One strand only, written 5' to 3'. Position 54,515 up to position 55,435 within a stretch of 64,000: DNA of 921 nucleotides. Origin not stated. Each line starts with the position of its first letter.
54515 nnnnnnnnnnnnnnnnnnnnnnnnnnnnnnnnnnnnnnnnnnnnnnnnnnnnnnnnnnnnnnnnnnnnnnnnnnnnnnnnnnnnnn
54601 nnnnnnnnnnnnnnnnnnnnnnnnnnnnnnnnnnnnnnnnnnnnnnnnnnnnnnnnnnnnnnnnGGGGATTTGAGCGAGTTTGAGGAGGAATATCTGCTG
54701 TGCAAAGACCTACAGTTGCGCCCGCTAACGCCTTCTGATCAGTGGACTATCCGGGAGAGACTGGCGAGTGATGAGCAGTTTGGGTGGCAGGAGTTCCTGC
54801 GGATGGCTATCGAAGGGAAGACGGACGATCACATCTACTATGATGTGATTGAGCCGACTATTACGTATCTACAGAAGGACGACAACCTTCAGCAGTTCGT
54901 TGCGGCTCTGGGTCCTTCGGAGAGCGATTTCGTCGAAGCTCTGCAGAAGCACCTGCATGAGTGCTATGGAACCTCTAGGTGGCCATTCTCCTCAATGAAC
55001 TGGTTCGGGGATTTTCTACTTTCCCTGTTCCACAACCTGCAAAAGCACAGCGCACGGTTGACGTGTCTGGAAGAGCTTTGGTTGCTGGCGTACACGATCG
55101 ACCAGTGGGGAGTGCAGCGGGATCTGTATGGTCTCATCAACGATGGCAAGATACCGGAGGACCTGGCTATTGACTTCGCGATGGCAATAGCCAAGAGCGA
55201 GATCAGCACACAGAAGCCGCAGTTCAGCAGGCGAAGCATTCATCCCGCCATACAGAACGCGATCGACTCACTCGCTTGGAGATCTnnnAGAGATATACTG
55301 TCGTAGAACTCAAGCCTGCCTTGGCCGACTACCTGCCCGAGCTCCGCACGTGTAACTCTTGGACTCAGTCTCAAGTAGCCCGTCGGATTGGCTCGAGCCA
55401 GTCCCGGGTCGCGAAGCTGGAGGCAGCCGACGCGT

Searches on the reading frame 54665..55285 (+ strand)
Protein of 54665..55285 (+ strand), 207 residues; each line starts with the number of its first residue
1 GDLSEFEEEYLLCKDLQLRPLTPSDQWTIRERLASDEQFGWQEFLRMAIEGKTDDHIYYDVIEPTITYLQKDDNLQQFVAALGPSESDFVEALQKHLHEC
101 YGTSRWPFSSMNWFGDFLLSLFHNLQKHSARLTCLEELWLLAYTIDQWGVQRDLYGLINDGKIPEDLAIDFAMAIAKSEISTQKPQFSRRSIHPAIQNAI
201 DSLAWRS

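Call 29: find_related_loci(query=A3, collection=metagenome_contigs, flank=6000)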
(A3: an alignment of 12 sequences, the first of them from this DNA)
Query A3 (207 aa) in metagenome_contigs; peptide patterns used: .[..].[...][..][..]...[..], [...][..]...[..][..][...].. (x = any residue, [..] = any of these).
132 stretches matched a pattern; 28 encode a relative of the query (tblastn E <= 1e-3); 28 distinct loci.
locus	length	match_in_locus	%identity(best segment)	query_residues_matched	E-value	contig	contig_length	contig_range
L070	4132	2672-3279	71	4-205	8e-85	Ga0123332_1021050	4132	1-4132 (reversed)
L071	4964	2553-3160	71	4-205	8e-85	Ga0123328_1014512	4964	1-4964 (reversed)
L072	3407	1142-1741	34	1-200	2e-39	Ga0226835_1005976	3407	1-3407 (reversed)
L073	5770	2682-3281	33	1-200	8e-39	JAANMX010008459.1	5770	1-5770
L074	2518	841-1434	33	3-200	2e-38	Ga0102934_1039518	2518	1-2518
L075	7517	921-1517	34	2-200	1e-38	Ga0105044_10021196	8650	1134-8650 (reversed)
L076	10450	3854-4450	33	2-200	4e-38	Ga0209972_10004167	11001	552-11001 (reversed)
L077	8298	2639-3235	33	2-200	4e-38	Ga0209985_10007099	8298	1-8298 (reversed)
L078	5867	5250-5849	33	1-200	5e-38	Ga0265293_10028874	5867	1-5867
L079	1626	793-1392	32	1-200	2e-36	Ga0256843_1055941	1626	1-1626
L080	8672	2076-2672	32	2-200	4e-36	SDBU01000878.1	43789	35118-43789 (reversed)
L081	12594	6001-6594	32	3-200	9e-36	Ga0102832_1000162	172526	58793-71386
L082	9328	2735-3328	33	3-200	2e-35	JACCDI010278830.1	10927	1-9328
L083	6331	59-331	65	117-207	8e-35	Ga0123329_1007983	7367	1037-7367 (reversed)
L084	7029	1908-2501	32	3-200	8e-35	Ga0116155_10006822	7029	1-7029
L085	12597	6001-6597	32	2-200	3e-34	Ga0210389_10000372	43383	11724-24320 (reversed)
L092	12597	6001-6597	30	2-200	8e-31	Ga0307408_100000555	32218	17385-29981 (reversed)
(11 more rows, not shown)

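Call 30: search_protein_families(library=pfam, alignment_id=A3, max_evalue=1)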
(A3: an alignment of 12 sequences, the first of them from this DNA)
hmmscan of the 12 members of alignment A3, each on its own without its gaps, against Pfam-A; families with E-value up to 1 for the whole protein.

A. member 1, seq(207 aa): 0 families

B. families by the number of members that match (of 12 scanned): 5 families
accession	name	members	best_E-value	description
PF11647.13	MLD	1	0.058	Membrane Localization Domain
PF24355.1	DUF7514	1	0.093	Domain of unknown function (DUF7514)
PF24493.1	INTS4_8HBD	1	0.098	INTS4 8 helical bundle domain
PF02765.23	POT1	1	0.13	Telomeric single stranded DNA binding POT1/CDC13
PF06603.16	UpxZ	1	0.15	UpxZ family of transcription anti-terminator antagonists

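Call 46: search_solved_structures(query=A3, max_evalue=1)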
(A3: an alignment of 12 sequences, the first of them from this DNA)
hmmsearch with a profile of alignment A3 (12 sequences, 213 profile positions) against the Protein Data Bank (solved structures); distinct sequences matched with E-value up to 1: 3.
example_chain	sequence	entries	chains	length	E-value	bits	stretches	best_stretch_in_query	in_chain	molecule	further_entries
6gcs_G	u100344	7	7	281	0.42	13.3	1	26-93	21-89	30-KDA PROTEIN (NUGM) | Subunit NUGM of NADH:Ubiquinone Oxidoreductase (Complex I)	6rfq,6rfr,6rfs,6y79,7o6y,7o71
2f86_B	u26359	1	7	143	0.46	13.2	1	11-81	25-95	Hypothetical protein K11E8.1d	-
6yj4_C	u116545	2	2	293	0.46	13.2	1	27-93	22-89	NUGM protein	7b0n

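Call 72: search_protein_families(library=pfam, proteins=[L092:4056-4817:-], max_evalue=1)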
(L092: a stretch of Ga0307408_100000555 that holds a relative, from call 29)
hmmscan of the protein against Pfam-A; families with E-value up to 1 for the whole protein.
L092:4056-4817:- (254 aa): 3 families
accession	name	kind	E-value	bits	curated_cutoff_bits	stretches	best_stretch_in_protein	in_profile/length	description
PF20647.2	DUF6808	-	0.13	12.8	24.4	1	23-84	6-69/86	Domain of unknown function (DUF6808)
PF06108.18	DUF952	-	0.2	12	23.7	1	119-151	21-54/90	Protein of unknown function (DUF952)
PF01589.21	Alpha_E1_glycop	-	0.29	10.2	25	1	9-51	191-233/504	Alphavirus E1 glycoprotein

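Call 74: search_dna_similar(query=window:54665-55285:+, collection=plasmids, mode=protein, max_evalue=0.001, max_rows=15)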
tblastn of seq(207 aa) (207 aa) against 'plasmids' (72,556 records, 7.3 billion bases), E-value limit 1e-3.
Records with a match: 2; places in all: 2; records where one place covers at least 80% of the query: 2.
Best place of each record, by identity: <60% 2.
By first word of the organism name: Bacillus 2.
By predicted mobility (MOB-suite, as given by PLSDB): conjugative 1; non-mobilizable 1.
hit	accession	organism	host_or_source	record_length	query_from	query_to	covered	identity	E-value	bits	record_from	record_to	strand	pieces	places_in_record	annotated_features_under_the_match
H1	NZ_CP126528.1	Bacillus toyonensis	bacterial isolate,semidesertic area ...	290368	2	207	100%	31.0%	7e-26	111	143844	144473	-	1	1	serine/threonine-protein kinase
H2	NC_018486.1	Bacillus thuringiensis HD-771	-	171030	2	175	84%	34.3%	2e-24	107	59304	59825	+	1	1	serine/threonine-protein kinase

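Call 76: get_annotated_region(hit=H1, flank=5000)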
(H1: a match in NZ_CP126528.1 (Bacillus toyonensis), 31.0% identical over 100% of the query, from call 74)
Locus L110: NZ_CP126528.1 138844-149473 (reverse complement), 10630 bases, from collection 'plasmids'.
description: Bacillus toyonensis strain Puebla_S2 plasmid unnamed1, complete sequence
organism: Bacillus toyonensis (NCBI taxid 155322)
taxonomy: Bacteria; Bacillota; Bacilli; Bacillales; Bacillaceae; Bacillus; Bacillus toyonensis
host: -; source: bacterial isolate,semidesertic area with dry sandy soils, around 15 cm from the trunk of a lemon tree (5 cm ...; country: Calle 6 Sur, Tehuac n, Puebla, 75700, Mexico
typing (MOB-suite, as given by PLSDB): conjugative; replicon rep_cluster_1869; relaxase MOBP; mating-pair formation MPF_T
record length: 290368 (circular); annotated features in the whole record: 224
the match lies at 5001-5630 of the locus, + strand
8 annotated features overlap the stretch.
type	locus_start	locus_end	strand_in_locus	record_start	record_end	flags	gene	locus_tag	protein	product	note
CDS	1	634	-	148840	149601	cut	-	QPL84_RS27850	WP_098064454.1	ABC transporter ATP-binding protein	-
CDS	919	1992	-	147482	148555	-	-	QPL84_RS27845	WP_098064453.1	HAMP domain-containing sensor histidine kinase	GO:0007165 - signal transduction [Evidence IEA]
CDS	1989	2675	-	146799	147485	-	-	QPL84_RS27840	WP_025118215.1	response regulator transcription factor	GO:0000160 - phosphorelay signal transduction system [Evidence IEA]; GO:0006355 - regulation of DNA-templated ...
CDS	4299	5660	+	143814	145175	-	-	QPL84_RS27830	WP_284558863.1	serine/threonine-protein kinase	GO:0006468 - protein phosphorylation [Evidence IEA]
CDS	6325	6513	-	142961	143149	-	hfq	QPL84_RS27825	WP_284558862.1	RNA chaperone Hfq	GO:0016070 - RNA metabolic process [Evidence IEA]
CDS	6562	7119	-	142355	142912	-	-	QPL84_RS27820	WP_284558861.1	hypothetical protein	-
CDS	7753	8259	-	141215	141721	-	-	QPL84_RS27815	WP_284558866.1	hypothetical protein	-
CDS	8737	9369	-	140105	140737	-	-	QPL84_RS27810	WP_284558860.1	type 1 glutamine amidotransferase family protein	-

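Call 77: get_annotated_region(hit=H2, flank=5000)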
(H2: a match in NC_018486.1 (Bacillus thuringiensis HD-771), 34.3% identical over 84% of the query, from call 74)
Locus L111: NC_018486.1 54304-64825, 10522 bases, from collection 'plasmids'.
description: Bacillus thuringiensis HD-771 plasmid p01, complete sequence
organism: Bacillus thuringiensis HD-771 (NCBI taxid 1218175)
taxonomy: Bacteria; Bacillota; Bacilli; Bacillales; Bacillaceae; Bacillus; Bacillus thuringiensis; Bacillus thuringiensis HD-771
host: -; source: -; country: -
typing (MOB-suite, as given by PLSDB): non-mobilizable; replicon rep_cluster_125,rep_cluster_1721; mating-pair formation MPF_T
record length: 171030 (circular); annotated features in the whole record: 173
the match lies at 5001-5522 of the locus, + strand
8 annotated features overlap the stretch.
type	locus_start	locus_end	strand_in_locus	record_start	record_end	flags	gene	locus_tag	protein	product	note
CDS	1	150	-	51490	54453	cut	-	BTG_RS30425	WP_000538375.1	Tn3 family transposase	-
CDS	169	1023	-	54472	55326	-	tnpI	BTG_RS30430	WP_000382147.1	TnP I resolvase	-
CDS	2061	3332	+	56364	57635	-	-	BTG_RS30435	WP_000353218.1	hypothetical protein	-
CDS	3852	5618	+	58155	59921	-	-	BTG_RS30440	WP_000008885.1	serine/threonine-protein kinase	GO:0006468 - protein phosphorylation [Evidence IEA]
CDS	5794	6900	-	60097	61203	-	xerS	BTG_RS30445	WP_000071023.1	tyrosine recombinase XerS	GO:0015074 - DNA integration [Evidence IEA]; GO:0006310 - DNA recombination [Evidence IEA]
CDS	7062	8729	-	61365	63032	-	-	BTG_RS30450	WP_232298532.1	hypothetical protein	-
CDS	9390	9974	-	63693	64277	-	-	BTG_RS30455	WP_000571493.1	hypothetical protein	-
CDS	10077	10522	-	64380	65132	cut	istB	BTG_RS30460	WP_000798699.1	IS21-like element IS232 family helper ATPase IstB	-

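Call 78: search_protein_families(library=padloc, proteins=[L110:4299-5657:+, L111:3852-5615:+], max_evalue=1e-20)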
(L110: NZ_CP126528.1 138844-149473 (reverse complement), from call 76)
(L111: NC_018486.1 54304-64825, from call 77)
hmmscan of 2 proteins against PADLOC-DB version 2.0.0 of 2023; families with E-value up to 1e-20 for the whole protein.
L110:4299-5657:+ (453 aa): 17 families
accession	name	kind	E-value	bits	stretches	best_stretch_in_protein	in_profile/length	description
PDLC02375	Stk2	-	9.8e-57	190.8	1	10-399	133-492/500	-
PDLC04138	mad6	-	8.4e-46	155.1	1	2-215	52-262/659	mads_6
PDLC04042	PD-T4-6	-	1.1e-38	131.5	1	3-242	11-245/292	-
PDLC04047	PD-T4-6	-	2.6e-38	129.9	1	2-211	11-214/327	-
PDLC04053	PD-T4-6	-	7.3e-37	125.5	1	2-236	10-238/311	-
PDLC04057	PD-T4-6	-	1.6e-36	124.3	1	3-213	10-214/443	-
PDLC04048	PD-T4-6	-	1.6e-35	121.2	1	3-215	12-218/354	-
PDLC04060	PD-T4-6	-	5.1e-35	119.3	1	3-243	10-243/486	-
PDLC04043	PD-T4-6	-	3.8e-30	103.3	1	3-213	17-221/452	-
PDLC04054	PD-T4-6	-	2.6e-29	100.8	1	3-210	12-214/347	-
PDLC04061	PD-T4-6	-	2.3e-27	94.7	1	3-215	18-229/510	-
PDLC04039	PD-T4-6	-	3.3e-27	93.6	1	3-216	16-222/458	-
PDLC03920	MkoA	-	7.2e-26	88.8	1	3-277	10-314/1112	-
PDLC04055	PD-T4-6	-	1.1e-25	88.3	1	2-210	71-275/496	-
PDLC04052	PD-T4-6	-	1.7e-23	81.6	1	3-236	11-243/496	-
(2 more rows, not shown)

L111:3852-5615:+ (588 aa): 20 families
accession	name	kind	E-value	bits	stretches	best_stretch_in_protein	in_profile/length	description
PDLC02375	Stk2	-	3.7e-57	192.2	1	155-543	127-489/500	-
PDLC04138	mad6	-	3.7e-46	156.3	1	148-363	47-261/659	mads_6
PDLC04042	PD-T4-6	-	2.3e-42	143.7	1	158-376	15-230/292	-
PDLC04047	PD-T4-6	-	3.6e-42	142.6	1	151-364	9-218/327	-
PDLC04053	PD-T4-6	-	6.3e-38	129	1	149-362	6-215/311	-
PDLC04048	PD-T4-6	-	8.7e-35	118.7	1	155-365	13-218/354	-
PDLC04060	PD-T4-6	-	4e-34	116.4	1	156-361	12-212/486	-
PDLC04039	PD-T4-6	-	1.4e-32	111.3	1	157-364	19-220/458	-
PDLC03920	MkoA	-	5e-31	105.9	1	172-419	25-287/1112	-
PDLC04054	PD-T4-6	-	1.1e-29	101.9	1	157-359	15-214/347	-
PDLC04043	PD-T4-6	-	2.9e-29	100.4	1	159-362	22-221/452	-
PDLC04057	PD-T4-6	-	4e-27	93.3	1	157-361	13-213/443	-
PDLC04061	PD-T4-6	-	1.1e-26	92.5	1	158-360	22-225/510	-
PDLC04055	PD-T4-6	-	2.2e-25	87.4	1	151-359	69-275/496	-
PDLC04041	PD-T4-6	-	5.4e-23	79.9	1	173-364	49-240/443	-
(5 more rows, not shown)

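Call 79: search_protein_families(library=pfam, proteins=[L085:6705-9977:+], max_evalue=0.00001)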
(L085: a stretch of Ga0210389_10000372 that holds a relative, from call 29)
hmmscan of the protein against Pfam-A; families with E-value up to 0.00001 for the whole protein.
L085:6705-9977:+ (1091 aa): 2 families
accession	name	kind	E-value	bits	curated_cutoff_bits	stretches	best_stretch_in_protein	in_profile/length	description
PF21941.2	SMEK_N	-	3e-31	108.6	27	1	10-148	1-137/140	SMEK domain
PF05729.18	NACHT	-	4.4e-08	33.6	26.7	1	238-341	3-113/167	NACHT domain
